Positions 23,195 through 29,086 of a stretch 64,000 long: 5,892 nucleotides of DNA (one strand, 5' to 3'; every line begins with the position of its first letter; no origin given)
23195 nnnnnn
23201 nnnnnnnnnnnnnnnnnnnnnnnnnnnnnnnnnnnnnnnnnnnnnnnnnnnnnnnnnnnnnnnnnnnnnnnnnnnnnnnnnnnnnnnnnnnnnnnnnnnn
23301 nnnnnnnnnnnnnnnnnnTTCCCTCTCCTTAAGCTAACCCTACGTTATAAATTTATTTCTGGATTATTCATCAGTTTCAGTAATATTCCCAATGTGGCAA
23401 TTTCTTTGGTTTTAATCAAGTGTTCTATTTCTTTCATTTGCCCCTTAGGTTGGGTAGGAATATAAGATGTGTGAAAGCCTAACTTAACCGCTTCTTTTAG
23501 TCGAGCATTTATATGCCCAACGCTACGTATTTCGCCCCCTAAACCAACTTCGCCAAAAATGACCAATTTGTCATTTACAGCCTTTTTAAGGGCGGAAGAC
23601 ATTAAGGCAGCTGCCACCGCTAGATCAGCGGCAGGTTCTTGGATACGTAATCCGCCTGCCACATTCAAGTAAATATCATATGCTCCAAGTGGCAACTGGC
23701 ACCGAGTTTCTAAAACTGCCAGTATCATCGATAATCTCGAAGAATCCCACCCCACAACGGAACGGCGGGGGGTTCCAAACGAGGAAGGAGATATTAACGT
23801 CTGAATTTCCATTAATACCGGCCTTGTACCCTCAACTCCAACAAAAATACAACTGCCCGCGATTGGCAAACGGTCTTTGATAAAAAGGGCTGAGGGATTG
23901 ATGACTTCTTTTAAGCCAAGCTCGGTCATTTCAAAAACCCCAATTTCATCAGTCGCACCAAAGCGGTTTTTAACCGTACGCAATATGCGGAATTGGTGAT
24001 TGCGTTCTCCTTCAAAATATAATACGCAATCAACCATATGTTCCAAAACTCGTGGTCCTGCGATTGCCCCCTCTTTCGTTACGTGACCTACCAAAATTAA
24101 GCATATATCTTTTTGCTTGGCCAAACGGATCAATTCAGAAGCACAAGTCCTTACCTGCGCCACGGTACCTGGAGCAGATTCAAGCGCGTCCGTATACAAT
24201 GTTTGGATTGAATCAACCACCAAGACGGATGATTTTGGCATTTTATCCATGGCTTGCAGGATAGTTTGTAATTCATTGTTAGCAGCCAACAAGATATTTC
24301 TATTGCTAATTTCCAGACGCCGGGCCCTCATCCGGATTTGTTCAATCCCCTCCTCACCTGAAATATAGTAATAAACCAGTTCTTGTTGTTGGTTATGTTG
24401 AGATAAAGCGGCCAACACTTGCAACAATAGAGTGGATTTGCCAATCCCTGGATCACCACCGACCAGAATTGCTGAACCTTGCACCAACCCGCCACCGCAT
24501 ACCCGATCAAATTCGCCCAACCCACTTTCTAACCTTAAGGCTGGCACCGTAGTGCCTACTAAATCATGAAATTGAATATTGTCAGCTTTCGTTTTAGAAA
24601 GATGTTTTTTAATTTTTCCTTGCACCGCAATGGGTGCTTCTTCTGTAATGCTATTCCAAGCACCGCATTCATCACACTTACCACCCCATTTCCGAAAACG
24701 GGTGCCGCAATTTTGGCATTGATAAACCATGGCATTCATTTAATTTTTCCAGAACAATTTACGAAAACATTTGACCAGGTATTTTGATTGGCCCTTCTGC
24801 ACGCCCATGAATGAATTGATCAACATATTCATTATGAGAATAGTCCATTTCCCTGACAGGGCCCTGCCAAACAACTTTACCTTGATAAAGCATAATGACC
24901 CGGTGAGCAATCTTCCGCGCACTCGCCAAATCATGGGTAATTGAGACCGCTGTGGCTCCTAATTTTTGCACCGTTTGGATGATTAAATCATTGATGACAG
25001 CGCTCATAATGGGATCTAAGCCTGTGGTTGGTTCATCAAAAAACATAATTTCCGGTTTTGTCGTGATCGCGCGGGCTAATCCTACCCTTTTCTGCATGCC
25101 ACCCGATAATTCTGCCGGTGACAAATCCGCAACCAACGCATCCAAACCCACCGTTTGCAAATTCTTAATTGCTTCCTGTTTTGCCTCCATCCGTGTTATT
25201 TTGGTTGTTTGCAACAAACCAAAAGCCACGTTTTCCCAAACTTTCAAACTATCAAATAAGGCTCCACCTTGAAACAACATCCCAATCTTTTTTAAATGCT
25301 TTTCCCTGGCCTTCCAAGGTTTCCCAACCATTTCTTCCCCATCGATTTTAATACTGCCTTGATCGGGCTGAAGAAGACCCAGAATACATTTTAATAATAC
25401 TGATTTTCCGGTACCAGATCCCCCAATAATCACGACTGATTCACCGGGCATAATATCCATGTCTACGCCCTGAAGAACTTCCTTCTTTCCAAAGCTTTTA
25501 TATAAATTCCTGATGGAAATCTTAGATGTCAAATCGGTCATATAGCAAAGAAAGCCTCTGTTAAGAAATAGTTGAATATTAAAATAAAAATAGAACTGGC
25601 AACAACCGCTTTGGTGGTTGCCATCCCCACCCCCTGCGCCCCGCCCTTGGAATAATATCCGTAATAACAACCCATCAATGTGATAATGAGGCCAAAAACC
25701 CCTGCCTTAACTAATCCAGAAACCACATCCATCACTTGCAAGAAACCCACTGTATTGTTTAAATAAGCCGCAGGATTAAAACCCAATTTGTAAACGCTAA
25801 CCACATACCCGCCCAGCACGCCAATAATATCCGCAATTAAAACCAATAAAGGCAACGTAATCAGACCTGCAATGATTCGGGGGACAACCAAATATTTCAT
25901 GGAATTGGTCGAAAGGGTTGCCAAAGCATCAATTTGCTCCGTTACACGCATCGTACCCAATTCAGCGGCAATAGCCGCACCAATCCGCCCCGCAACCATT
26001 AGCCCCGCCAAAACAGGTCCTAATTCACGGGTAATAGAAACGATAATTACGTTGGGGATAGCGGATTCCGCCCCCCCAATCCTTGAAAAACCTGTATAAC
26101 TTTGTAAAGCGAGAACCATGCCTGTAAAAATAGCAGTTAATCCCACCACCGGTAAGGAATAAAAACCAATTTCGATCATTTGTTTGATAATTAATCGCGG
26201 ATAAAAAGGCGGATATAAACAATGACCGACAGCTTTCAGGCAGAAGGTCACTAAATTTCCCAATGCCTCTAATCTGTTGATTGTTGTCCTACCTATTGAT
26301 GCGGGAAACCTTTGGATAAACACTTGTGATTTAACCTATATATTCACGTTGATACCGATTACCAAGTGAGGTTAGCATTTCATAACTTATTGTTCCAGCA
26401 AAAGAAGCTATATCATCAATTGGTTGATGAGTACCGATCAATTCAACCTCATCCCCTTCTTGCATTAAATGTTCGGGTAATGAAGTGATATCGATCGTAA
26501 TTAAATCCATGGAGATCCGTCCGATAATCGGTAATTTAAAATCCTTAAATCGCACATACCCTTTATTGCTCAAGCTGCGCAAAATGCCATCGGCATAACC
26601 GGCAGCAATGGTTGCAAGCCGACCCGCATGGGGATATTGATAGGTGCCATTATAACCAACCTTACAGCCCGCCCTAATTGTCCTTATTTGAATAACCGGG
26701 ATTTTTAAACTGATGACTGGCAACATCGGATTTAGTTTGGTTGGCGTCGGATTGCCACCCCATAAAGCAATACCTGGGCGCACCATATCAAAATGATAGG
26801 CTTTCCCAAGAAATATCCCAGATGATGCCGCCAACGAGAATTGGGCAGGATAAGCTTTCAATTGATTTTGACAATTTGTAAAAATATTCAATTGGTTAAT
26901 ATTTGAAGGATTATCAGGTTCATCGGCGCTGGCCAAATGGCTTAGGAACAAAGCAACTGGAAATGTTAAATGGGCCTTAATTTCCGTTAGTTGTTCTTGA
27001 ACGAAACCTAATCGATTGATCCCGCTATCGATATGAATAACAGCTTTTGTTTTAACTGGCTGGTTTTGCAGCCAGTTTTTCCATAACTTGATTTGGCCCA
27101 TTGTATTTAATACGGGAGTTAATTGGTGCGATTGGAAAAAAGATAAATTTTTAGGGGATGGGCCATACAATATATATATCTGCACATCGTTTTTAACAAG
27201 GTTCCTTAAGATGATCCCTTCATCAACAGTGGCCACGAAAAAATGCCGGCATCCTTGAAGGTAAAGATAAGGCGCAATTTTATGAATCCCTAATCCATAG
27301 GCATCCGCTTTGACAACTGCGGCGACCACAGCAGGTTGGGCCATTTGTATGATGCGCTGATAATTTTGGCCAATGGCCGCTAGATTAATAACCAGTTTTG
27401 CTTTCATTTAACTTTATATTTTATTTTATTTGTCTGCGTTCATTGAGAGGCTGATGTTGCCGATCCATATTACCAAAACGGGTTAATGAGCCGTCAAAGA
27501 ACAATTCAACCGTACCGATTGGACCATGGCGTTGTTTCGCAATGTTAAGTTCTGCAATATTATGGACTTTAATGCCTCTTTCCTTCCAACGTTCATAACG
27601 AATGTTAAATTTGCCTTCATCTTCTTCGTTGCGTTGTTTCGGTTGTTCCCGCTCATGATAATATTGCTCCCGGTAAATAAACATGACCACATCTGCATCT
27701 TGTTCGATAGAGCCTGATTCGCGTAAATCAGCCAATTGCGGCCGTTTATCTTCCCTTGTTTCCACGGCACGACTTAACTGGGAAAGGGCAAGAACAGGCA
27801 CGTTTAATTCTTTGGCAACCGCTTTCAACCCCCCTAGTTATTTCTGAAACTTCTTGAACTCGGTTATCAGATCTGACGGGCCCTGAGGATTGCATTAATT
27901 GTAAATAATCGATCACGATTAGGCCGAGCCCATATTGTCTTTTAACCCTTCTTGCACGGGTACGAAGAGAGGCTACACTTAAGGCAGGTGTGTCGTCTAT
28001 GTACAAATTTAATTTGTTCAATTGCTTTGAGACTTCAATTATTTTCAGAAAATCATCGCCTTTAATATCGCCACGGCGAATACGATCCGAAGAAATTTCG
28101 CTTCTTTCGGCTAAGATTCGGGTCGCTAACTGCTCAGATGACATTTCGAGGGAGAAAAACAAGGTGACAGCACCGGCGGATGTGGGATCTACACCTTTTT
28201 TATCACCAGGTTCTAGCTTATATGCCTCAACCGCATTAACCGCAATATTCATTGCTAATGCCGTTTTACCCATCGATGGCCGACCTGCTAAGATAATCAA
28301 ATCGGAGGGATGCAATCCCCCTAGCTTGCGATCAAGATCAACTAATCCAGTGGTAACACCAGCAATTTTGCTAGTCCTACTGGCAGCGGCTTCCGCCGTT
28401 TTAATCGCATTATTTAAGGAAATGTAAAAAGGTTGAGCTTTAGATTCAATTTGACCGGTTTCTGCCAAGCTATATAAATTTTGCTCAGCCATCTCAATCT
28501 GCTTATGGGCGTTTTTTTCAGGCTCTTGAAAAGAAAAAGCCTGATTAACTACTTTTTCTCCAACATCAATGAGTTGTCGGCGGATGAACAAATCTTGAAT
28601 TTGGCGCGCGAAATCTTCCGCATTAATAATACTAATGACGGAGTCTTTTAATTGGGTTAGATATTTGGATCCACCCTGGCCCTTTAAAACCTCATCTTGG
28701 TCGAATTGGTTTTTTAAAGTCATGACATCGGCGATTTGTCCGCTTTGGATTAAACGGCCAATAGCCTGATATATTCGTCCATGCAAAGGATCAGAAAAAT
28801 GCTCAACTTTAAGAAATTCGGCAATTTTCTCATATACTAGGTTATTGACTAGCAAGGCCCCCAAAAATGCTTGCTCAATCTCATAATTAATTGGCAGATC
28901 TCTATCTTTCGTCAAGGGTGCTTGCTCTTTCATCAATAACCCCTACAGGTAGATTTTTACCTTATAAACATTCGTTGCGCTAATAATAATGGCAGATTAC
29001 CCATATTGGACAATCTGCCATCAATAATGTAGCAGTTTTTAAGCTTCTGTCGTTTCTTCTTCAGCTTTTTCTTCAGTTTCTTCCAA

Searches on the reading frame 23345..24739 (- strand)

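Call 40: search_protein_families(library=pfam, proteins=[window:23345-24739:-], max_evalue=0.00001)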
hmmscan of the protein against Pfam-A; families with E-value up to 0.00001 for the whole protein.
window:23345-24739:- (464 aa): 9 families
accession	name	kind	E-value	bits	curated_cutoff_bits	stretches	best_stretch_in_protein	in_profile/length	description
PF06745.19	ATPase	-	7.9e-16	58.6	26.6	2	71-144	2-72/231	KaiC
PF13481.12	AAA_25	-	3.2e-12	46.9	27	1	76-225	21-195/195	AAA domain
PF18073.7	Zn_ribbon_LapB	-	1.2e-08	35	25.7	1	6-33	1-28/28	Rubredoxin metal binding domain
PF13401.12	AAA_22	-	5.3e-08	33.7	27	1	89-219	6-123/130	AAA domain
PF05362.19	Lon_C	-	3.8e-07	30.3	21.1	1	362-444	103-185/205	Lon protease (S16) C-terminal proteolytic domain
PF03796.21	DnaB_C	-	5e-07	29.8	27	1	70-180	2-112/255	DnaB-like helicase C terminal domain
PF13541.12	ChlI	-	5.4e-07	30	27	1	351-429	40-119/121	Subunit ChlI of Mg-chelatase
PF09848.15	SLFN-g3_helicase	-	2.6e-06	27.4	24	1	90-218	3-122/354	Schlafen group 3, DNA/RNA helicase domain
PF07088.17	GvpD_P-loop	-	8.5e-06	26.2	24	0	88-254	10-184/189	GvpD gas vesicle protein, P-loop domain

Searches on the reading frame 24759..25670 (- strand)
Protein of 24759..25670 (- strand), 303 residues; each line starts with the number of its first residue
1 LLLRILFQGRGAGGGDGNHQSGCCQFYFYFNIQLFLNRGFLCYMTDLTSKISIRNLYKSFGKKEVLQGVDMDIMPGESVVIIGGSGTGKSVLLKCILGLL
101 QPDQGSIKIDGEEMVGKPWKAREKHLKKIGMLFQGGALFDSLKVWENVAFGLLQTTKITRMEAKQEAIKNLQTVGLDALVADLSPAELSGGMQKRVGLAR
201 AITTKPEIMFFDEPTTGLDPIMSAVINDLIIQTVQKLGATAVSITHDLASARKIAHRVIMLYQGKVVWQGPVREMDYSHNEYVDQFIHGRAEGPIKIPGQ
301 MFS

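Call 42: search_protein_families(library=pfam, proteins=[window:24759-25670:-], max_evalue=0.0001)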
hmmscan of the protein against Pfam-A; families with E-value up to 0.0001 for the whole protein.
window:24759-25670:- (303 aa): 2 families
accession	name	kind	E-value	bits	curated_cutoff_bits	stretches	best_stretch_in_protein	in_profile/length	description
PF00005.33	ABC_tran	-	4.8e-35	121.6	25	1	66-216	1-137/137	ABC transporter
PF13304.12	AAA_21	-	9.5e-07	29.6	27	0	183-230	233-283/304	AAA domain, putative AbiEii toxin, Type IV TA system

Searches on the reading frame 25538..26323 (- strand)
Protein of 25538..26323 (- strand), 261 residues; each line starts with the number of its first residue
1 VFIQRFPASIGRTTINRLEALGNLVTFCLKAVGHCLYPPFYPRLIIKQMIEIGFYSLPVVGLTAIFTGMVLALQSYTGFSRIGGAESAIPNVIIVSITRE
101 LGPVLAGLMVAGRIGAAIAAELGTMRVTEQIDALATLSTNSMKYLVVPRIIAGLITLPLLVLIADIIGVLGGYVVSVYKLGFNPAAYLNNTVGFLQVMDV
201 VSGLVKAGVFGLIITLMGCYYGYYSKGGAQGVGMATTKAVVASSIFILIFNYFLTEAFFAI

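Call 42: search_protein_families(library=pfam, proteins=[window:25538-26323:-], max_evalue=0.0001)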
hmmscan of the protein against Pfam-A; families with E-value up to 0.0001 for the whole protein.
window:25538-26323:- (261 aa): 1 family
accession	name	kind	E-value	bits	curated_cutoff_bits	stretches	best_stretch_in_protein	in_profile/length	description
PF02405.21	MlaE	-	2.9e-78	262.7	22.5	1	45-255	1-210/212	Permease MlaE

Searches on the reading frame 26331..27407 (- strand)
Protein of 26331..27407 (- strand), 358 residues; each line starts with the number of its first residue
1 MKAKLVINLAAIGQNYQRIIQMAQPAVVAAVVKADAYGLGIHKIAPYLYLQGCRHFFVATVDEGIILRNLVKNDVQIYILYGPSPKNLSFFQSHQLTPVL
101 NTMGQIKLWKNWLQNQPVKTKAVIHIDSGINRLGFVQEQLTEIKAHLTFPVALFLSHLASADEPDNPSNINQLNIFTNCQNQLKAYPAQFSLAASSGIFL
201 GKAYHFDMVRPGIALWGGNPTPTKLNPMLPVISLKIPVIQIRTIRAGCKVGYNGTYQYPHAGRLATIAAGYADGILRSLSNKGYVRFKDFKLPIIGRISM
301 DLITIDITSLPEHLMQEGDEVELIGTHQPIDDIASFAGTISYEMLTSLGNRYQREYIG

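Call 40: search_protein_families(library=pfam, proteins=[window:26331-27407:-], max_evalue=0.00001)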
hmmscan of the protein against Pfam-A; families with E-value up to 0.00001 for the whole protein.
window:26331-27407:- (358 aa): 2 families
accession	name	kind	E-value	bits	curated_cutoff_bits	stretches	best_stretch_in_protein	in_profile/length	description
PF01168.26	Ala_racemase_N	-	2.9e-51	174.7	24.1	1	7-220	1-220/220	Alanine racemase, N-terminal domain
PF00842.27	Ala_racemase_C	-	7.4e-39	132.7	25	1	231-356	1-127/127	Alanine racemase, C-terminal domain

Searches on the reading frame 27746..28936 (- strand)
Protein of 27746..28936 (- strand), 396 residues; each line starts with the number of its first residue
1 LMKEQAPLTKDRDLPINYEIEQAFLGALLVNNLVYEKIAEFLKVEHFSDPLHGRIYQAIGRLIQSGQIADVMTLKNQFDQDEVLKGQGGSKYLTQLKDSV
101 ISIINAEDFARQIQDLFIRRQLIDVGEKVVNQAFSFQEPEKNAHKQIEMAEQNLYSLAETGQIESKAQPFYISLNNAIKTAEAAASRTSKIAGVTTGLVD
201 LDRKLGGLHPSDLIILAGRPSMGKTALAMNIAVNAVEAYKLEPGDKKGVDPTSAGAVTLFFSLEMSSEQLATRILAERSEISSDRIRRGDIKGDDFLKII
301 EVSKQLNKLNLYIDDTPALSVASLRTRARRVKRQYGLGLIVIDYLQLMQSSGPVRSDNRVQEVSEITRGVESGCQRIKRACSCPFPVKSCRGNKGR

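Call 40: search_protein_families(library=pfam, proteins=[window:27746-28936:-], max_evalue=0.00001)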
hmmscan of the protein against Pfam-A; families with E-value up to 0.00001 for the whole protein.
window:27746-28936:- (396 aa): 3 families
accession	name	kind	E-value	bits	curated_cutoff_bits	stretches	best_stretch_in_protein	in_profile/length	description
PF03796.21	DnaB_C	-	6.1e-55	186.8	27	1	193-370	1-161/255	DnaB-like helicase C terminal domain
PF00772.26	DnaB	-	2.4e-25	89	23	1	14-115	2-103/103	DnaB-like helicase N terminal domain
PF13481.12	AAA_25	-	5.8e-11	42.8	27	1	208-351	29-158/195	AAA domain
